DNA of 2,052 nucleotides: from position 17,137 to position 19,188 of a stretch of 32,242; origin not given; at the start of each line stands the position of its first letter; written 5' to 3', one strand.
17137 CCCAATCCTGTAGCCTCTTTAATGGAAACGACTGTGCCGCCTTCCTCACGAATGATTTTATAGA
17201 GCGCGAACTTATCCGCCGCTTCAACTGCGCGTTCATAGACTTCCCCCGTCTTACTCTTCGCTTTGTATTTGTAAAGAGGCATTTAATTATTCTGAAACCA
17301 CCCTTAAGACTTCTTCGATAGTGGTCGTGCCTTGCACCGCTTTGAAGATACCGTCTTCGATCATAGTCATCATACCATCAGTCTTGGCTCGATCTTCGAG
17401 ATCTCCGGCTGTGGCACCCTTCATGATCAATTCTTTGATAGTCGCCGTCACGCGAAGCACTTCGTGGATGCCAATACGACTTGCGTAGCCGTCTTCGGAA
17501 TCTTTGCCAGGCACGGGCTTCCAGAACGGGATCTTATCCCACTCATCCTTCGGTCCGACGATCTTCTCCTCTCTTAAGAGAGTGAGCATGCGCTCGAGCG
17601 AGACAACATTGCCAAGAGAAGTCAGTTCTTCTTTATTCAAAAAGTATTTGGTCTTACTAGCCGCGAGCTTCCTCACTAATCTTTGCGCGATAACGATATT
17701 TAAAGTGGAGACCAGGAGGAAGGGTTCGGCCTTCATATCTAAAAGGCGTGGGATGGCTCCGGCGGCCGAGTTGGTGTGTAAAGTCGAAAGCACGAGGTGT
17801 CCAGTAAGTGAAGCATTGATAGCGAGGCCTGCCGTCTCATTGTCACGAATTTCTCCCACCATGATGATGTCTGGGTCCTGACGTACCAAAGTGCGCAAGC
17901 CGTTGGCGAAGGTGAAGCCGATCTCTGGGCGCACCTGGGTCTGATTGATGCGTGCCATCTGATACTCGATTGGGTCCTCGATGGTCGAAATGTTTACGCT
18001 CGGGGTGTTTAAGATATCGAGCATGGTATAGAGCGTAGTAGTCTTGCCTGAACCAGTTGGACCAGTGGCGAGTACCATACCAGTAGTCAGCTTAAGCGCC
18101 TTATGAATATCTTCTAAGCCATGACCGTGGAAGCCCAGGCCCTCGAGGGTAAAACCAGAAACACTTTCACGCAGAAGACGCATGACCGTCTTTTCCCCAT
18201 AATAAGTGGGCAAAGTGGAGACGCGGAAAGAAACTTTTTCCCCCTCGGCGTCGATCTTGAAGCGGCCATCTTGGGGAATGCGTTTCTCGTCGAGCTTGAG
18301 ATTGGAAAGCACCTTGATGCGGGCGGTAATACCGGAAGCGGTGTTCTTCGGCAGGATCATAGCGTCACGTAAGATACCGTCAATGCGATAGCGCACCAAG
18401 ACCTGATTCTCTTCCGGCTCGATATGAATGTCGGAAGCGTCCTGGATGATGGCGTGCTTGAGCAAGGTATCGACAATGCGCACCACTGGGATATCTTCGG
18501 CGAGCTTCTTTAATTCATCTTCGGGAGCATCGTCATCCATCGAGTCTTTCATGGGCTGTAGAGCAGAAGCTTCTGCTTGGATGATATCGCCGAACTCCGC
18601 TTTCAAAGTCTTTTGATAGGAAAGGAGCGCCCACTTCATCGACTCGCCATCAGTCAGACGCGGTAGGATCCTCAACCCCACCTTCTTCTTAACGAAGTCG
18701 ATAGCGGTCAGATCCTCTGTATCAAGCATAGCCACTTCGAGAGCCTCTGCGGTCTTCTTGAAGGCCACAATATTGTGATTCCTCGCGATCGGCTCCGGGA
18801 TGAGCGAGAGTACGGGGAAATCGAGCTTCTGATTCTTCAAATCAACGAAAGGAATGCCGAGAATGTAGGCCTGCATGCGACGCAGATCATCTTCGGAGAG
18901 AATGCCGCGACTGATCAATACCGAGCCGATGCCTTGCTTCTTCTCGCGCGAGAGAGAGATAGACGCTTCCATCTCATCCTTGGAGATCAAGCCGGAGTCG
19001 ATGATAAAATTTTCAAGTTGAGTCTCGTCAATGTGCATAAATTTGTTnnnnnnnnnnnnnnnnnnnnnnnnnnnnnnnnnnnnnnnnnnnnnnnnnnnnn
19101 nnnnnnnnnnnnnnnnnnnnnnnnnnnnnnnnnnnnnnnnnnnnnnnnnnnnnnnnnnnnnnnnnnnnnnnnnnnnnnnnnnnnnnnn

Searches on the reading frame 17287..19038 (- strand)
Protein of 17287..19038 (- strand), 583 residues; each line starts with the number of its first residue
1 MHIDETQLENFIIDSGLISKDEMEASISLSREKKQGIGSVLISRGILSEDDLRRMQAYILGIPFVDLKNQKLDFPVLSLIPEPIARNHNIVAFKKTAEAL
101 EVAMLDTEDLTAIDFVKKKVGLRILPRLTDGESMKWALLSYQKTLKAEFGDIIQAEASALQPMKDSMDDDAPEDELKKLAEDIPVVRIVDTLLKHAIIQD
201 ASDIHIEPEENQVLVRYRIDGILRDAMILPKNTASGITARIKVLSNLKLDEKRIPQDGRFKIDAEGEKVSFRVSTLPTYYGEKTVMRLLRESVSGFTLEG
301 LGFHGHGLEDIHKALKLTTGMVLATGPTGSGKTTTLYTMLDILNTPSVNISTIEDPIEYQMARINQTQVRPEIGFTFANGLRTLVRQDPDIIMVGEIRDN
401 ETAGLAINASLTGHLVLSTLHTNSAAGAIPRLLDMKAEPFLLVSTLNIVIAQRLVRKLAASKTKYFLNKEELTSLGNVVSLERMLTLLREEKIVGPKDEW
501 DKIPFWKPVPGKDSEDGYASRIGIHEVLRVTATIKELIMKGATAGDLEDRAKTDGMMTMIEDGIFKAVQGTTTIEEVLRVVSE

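Call 7: search_protein_families(library=pfam, proteins=[window:17287-19038:-], max_evalue=0.01)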
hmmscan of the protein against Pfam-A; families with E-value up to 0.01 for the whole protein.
window:17287-19038:- (583 aa): 3 families
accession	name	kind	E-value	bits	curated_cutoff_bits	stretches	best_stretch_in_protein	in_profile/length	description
PF00437.27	T2SSE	-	7.9e-119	397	24.9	1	180-579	3-370/370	Type II/IV secretion system protein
PF05157.20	MshEN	-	7.6e-11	42.3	23.1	1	60-145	1-87/90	MshEN domain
PF13401.12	AAA_22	-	0.0082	16.9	27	0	318-346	4-32/130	AAA domain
